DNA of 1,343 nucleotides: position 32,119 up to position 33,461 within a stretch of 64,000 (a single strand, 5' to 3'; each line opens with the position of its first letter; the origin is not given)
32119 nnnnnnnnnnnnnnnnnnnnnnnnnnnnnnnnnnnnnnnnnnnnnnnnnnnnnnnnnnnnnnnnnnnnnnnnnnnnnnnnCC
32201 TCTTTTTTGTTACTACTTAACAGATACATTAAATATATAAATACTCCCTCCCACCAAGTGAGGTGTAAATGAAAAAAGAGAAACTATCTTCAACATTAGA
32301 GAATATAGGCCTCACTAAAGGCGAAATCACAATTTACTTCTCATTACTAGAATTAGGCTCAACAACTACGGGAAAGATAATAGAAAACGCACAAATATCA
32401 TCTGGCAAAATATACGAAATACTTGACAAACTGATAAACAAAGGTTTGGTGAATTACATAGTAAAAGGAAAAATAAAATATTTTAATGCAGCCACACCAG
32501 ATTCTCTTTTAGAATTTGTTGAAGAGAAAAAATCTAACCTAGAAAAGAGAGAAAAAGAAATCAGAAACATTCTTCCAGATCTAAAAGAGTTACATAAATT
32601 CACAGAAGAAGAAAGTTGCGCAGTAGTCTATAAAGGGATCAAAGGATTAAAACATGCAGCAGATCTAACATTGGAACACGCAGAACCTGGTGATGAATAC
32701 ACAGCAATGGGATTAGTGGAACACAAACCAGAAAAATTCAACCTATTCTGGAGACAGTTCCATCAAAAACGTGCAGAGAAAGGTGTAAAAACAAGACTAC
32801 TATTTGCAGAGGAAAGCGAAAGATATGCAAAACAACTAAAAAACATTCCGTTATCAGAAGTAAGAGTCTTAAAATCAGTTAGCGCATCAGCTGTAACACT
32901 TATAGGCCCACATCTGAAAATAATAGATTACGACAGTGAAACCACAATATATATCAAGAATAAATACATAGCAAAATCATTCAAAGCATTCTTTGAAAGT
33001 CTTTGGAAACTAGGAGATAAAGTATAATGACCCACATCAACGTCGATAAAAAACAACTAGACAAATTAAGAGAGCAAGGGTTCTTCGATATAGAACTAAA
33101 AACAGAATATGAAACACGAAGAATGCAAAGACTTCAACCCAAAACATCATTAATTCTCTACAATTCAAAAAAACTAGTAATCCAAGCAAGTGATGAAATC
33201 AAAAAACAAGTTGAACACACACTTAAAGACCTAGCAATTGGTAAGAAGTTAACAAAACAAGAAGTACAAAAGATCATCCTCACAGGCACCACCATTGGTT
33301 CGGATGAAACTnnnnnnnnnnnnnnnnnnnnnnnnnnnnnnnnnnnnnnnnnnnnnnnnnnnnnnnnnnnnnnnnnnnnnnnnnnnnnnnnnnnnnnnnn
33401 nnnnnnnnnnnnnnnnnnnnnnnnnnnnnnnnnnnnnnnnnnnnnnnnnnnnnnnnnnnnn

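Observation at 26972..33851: RNase HII and an RNase HIII-like paralogue both embedded in the cassette array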

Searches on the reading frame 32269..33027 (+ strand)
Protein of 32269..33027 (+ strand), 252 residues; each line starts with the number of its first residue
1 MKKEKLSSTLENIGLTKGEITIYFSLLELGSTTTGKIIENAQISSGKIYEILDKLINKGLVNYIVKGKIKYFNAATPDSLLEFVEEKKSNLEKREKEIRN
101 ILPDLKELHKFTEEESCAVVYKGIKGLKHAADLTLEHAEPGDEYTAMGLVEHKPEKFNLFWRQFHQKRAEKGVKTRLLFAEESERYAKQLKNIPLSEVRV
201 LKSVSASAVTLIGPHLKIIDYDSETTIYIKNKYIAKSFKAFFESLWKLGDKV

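Call 3: search_protein_families(library=pfam, proteins=[window:32269-33027:+], max_evalue=0.01)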
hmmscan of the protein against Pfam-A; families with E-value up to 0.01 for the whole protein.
window:32269-33027:+ (252 aa): 2 families
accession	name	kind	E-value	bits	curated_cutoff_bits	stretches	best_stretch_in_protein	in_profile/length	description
PF01978.25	TrmB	-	1.3e-13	51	25.6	1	10-77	1-67/68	Sugar-specific transcriptional regulator TrmB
PF01022.26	HTH_5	-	0.0046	17.2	22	0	25-63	10-47/47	Bacterial regulatory protein, arsR family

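Call 4: search_protein_families(library=ncbifam, proteins=[window:32269-33027:+], max_evalue=0.01)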
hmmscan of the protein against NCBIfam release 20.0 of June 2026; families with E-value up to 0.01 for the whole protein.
window:32269-33027:+ (252 aa): 7 families
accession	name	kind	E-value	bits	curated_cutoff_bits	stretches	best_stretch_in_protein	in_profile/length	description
NF047390.1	TransRegTrmBL1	equivalog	4.9e-10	38.9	650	1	1-121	1-114/341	HTH-type sugar sensing transcriptional regulator TrmBL1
NF040851.1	tran_reg_TrmB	equivalog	6.9e-09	35.3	600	1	4-103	5-104/338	HTH-type sugar-sensing transcriptional regulator TrmB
NF041141.1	tran_reg_TrmBL2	equivalog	2.7e-05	23.8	530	0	1-97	1-97/264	HTH-type transcriptional regulator TrmBL2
NF040939.2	trans_reg_lrs14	equivalog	0.00092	19.2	90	1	14-62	18-67/103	Lrs14 family HTH-type transcriptional regulator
NF047392.1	TransRegTrmBHalo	equivalog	0.0014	17.7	500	1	5-64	8-67/349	HTH-type sugar sensing transcriptional regulator TrmB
NF053606.1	Sta1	subfamily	0.0039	17.3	80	1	14-62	17-65/100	Sta1 family transcriptional regulator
NF046102.1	CellCycRegCcrZ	equivalog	0.0081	15.6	400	0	34-121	72-157/260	cell cycle regulator CcrZ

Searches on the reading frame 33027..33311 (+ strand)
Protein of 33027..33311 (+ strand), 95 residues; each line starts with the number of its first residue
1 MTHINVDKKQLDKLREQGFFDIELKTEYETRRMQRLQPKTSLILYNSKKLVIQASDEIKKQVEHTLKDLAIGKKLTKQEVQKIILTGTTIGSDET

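Call 28: search_protein_families(library=pfam, proteins=[window:33027-33311:+], max_evalue=10)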
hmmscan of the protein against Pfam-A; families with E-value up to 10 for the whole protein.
window:33027-33311:+ (95 aa): 2 families
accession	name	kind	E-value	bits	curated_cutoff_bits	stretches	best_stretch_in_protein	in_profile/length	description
PF07587.16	PSD1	-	0.055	13.3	28.5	1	19-80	171-220/244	Protein of unknown function (DUF1553)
PF01802.22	Herpes_V23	-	0.077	12.9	25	1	24-71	155-202/290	Herpesvirus VP23 like capsid protein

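Call 33: search_protein_families(library=ncbifam, proteins=[window:33027-33281:+], max_evalue=10)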
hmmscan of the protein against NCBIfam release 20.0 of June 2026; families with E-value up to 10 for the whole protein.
window:33027-33281:+ (85 aa): 0 families

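Call 63: search_solved_structures(query=A3, max_evalue=10, show_alignments=0)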
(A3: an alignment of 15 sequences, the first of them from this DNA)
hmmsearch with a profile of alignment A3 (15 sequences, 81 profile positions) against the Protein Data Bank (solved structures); distinct sequences matched with E-value up to 10: 40.
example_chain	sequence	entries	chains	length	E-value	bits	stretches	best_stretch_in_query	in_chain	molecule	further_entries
1mp9_A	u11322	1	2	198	4.2e-07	33.3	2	32-71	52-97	TATA-binding protein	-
1ngm_A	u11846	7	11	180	8.4e-06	29.2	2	32-61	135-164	Transcription initiation factor TFIID | PROTEIN (TATA BINDING PROTEIN (TBP)) | TATA-BOX-BINDING PROTEIN, TBP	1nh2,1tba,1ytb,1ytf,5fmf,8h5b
1tbp_A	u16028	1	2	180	8.4e-06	29.2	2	32-61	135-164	TATA-BINDING PROTEIN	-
4v1n_O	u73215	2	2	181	8.5e-06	29.1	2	32-61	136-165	TATA-BOX-BINDING PROTEIN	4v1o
7o4i_O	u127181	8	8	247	1.7e-05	28.2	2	32-61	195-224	TATA-box-binding protein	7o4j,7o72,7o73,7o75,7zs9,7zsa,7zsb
1pcz_A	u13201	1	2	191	1.7e-05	28.1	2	36-66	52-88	TATA-BINDING PROTEIN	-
6tb4_M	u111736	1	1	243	1.8e-05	28.1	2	32-61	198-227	TATA-box Binding Protein (TBP)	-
1rm1_A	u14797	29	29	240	1.8e-05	28.1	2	32-61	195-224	TATA-box binding protein | TATA-BOX-BINDING PROTEIN | TATA-box Binding Protein (TBP)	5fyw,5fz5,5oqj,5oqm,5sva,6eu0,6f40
7z0o_H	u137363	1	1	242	1.8e-05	28.1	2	32-61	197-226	TATA-box-binding protein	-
1ais_A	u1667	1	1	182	2.4e-05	27.7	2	36-66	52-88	PROTEIN (TATA-BINDING PROTEIN)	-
1d3u_A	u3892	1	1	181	2.4e-05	27.7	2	36-66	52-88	TATA-BINDING PROTEIN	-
6e24_A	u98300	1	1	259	2.5e-05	27.7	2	32-61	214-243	Transcription initiation factor TFIID subunit 1,Myc proto-oncogene protein,TATA-box-bindin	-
6e16_A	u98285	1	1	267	2.7e-05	27.5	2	32-61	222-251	Transcription initiation factor TFIID subunit 1,Myc proto-oncogene protein,TATA-box-bindin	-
4b0a_A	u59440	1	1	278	3e-05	27.4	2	32-61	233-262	TRANSCRIPTION INITIATION FACTOR TFIID SUBUNIT 1, LINKER, TATA-BOX-BINDING PROTEIN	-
4wzs_D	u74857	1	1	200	3.7e-05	27.1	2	32-59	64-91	ECU04_1440 protein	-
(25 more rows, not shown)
